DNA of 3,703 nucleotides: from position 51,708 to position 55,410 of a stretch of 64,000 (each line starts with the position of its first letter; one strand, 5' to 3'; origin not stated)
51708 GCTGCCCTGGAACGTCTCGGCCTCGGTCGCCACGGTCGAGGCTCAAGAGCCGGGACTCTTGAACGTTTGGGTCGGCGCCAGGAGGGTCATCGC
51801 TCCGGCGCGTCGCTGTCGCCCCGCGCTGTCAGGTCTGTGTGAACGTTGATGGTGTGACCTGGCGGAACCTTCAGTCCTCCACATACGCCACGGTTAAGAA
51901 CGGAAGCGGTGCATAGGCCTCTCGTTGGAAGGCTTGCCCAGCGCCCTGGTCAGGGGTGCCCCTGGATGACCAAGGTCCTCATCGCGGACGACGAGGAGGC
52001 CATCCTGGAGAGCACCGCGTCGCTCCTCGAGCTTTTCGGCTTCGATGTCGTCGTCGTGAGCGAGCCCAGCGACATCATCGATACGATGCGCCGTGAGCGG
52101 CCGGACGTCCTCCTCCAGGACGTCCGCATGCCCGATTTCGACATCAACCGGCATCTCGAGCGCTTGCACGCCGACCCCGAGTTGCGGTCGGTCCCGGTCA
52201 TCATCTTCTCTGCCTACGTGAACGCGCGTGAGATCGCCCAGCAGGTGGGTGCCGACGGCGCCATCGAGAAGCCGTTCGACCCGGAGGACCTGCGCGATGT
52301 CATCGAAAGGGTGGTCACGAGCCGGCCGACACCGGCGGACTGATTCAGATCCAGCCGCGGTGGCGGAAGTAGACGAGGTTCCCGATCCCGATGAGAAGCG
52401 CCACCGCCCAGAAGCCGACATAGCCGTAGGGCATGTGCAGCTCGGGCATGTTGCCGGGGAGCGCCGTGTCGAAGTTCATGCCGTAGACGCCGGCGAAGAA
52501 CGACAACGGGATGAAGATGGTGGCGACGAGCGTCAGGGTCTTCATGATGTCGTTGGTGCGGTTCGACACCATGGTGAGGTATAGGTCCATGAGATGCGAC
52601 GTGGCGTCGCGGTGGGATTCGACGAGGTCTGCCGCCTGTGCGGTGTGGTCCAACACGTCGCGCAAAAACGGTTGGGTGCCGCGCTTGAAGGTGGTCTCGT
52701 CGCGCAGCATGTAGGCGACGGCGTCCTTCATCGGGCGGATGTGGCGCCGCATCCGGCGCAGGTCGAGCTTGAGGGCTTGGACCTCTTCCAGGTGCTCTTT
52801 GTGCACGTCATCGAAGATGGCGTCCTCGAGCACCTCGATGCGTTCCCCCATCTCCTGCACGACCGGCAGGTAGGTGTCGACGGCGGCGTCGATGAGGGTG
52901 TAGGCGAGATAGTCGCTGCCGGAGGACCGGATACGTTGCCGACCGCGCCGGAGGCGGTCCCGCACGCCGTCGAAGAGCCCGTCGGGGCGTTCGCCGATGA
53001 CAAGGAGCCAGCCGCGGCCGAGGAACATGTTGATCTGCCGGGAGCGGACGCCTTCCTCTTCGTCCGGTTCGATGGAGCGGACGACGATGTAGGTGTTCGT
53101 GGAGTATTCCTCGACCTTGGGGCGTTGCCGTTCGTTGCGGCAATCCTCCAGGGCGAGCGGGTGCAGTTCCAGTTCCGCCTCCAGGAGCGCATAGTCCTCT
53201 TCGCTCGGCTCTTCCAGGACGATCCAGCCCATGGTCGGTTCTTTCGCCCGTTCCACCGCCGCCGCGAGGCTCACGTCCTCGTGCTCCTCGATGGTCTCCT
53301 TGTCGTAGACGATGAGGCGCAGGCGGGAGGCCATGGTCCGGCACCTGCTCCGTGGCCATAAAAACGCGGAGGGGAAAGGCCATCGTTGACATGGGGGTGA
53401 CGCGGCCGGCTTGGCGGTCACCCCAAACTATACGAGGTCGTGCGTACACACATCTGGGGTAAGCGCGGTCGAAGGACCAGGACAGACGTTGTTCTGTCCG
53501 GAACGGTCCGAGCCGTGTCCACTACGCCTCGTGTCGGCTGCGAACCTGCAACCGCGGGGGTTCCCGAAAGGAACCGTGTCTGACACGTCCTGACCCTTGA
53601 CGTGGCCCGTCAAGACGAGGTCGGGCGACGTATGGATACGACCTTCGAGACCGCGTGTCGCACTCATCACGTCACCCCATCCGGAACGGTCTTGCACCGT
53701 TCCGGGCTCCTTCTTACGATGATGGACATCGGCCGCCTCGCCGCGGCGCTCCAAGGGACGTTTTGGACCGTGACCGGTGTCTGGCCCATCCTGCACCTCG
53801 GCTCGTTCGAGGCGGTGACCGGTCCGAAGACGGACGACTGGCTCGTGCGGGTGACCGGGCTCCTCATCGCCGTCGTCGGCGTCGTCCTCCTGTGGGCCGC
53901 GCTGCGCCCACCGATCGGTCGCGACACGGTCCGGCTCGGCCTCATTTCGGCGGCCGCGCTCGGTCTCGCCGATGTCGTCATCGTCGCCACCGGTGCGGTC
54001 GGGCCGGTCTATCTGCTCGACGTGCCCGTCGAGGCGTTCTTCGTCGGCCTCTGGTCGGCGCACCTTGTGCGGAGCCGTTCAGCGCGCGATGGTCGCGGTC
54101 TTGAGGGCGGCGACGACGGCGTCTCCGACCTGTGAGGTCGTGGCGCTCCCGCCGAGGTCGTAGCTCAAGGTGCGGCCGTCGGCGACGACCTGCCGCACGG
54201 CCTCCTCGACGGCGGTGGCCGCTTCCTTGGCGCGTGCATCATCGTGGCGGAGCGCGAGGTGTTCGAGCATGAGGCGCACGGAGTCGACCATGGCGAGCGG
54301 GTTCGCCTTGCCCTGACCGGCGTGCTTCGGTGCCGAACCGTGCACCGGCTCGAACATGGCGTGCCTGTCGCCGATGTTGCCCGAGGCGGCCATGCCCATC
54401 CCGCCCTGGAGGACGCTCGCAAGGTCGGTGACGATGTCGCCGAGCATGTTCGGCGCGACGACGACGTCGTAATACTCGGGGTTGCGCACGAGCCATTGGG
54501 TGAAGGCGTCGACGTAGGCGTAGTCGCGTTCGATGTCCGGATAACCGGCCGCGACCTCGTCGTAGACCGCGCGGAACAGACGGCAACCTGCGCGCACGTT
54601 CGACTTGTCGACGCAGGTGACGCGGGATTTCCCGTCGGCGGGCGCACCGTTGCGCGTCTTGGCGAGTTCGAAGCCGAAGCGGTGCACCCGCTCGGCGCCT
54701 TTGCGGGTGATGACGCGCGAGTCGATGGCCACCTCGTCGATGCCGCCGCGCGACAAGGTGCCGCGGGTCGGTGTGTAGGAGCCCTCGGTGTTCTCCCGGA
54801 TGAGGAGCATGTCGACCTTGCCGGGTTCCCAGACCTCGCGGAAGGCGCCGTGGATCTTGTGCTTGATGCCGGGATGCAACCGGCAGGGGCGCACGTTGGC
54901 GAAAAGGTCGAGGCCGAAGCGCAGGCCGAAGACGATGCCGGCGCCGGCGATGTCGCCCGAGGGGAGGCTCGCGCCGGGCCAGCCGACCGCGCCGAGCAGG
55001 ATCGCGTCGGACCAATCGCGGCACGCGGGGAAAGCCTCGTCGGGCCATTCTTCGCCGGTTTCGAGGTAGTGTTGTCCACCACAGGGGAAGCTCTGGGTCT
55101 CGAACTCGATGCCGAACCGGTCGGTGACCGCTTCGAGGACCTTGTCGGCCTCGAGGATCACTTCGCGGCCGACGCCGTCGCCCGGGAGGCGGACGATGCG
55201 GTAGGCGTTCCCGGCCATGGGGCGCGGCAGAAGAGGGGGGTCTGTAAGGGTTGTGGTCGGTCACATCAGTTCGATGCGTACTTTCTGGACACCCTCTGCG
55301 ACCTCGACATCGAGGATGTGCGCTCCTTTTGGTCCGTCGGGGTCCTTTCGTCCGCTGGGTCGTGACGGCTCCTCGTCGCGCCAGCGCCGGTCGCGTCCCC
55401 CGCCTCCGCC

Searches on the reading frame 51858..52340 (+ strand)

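Call 51: search_protein_families(library=ncbifam, proteins=[window:51858-52340:+], max_evalue=1e-8)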
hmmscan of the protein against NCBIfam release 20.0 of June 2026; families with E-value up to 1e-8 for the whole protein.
window:51858-52340:+ (161 aa): 21 families
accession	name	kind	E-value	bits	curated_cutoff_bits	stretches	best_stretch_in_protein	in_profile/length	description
NF045717.1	DVU0259_DivK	exception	7.3e-17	61.6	160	1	38-153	3-116/117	DVU0259 family response regulator domain-containing protein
NF006900.1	PRK09390.1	equivalog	4.1e-15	55.8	255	1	39-155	6-122/203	response regulator FixJ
NF045944.1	ResRegRpaBCyano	equivalog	9.4e-14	51.3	330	1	41-153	1-112/229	response regulator transcription factor RpaB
NF008469.0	PRK11361.1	equivalog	1.2e-13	50.6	714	1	38-153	5-120/461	acetoacetate metabolism transcriptional regulator AtoC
TIGR02154.1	PhoB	equivalog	1.9e-12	47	296.2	1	38-152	3-119/226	phosphate regulon transcriptional regulator PhoB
TIGR01818.1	ntrC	equivalog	2.9e-12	46.1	558.6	1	40-156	1-117/463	nitrogen regulation protein NR(I)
NF041733.1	resp_reg_CseB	equivalog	7.9e-12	45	350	1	39-150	2-112/228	two-component system response regulator CseB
NF040689.1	MtrAB_MtrA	equivalog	9.9e-12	44.7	300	1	40-146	1-106/219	MtrAB system response regulator MtrA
NF008296.0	PRK11083.1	equivalog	1.6e-11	44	273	1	38-152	4-114/228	two-component system response regulator CreB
NF011874.0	PRK15347.1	equivalog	7.5e-11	40.8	852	1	35-151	688-808/921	two component system sensor kinase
NF008318.0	PRK11107.1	equivalog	7.8e-11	40.8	890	1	38-155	668-787/920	two-component sensor histidine kinase BarA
NF047793.1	ResRegPgtA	equivalog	1.5e-10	40.5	650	1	39-156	7-124/414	two-component system response regulator PgtA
NF007135.0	PRK09581.1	equivalog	2.9e-10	39.6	474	1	37-142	2-109/457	PleD family two-component system response regulator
NF046022.1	RespRegCpdRBruc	equivalog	3.7e-10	39.8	180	1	37-155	1-119/120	cell cycle two-component system response regulator CpdR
NF008176.1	PRK10923.1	equivalog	3.7e-10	39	620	1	39-154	5-120/469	nitrogen regulation protein NR(I)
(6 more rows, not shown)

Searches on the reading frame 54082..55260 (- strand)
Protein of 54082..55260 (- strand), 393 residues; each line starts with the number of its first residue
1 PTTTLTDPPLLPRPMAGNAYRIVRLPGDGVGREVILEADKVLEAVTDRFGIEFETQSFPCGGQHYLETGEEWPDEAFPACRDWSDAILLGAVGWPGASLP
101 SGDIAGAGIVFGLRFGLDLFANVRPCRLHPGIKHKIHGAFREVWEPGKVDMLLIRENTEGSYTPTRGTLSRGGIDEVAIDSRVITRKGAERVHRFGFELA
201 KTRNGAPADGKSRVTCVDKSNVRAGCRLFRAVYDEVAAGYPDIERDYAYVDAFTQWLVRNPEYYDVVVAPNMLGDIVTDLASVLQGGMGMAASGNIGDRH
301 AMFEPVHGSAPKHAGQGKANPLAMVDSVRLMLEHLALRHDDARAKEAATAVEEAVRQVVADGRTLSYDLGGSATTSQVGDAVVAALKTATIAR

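Call 51: search_protein_families(library=ncbifam, proteins=[window:54082-55260:-], max_evalue=1e-8)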
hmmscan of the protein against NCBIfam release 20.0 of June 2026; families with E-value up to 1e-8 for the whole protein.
window:54082-55260:- (393 aa): 16 families
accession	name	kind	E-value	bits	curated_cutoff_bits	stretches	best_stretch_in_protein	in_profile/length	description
NF002898.0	PRK03437.1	equivalog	4e-97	325.6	393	1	19-387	4-346/347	3-isopropylmalate dehydrogenase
TIGR02089.1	TTC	equivalog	2.5e-86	289.8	470.4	1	19-386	3-352/352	tartrate dehydrogenase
TIGR02088.1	LEU3_arch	subfamily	9.2e-80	268.3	409.8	1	23-382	2-323/324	isopropylmalate/isohomocitrate dehydrogenases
NF006048.0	PRK08194.1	equivalog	1.8e-79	267.4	501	1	20-388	4-351/352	tartrate dehydrogenase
NF040626.1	AksF2_Meth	equivalog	2.9e-76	256.9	540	1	20-387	2-331/333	homoisocitrate dehydrogenase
TIGR00169.1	leuB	equivalog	3.4e-76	256.5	353.2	1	21-383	1-346/349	3-isopropylmalate dehydrogenase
NF040619.1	AksF_Meth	equivalog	4.9e-70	236.3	500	1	21-382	3-343/343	homoisocitrate dehydrogenase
NF006529.0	PRK08997.1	equivalog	7.3e-61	206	510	1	21-385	5-334/335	isocitrate dehydrogenase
TIGR00175.1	mito_nad_idh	equivalog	3.4e-59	200.7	432.4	1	20-385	4-333/334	isocitrate dehydrogenase (NAD(+))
NF006673.0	PRK09222.1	equivalog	4.7e-57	194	509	1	24-378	9-328/482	NADP-dependent isocitrate dehydrogenase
NF040855.1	iso_homocit_dh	equivalog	2.5e-55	188.1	680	1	20-385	2-318/345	isocitrate--homoisocitrate dehydrogenase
TIGR02924.1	ICDH_alpha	equivalog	3.6e-47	161.5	561.35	1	112-362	83-308/473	isocitrate dehydrogenase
TIGR00183.1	prok_nadp_idh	equivalog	1.7e-32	112.8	567.3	1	248-369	280-393/417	isocitrate dehydrogenase (NADP(+))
NF005036.0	PRK06451.1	equivalog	2e-32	112.5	484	1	251-360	276-378/412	NADP-dependent isocitrate dehydrogenase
NF005425.0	PRK07006.1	equivalog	1.1e-28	100.2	490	1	249-357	281-386/416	NADP-dependent isocitrate dehydrogenase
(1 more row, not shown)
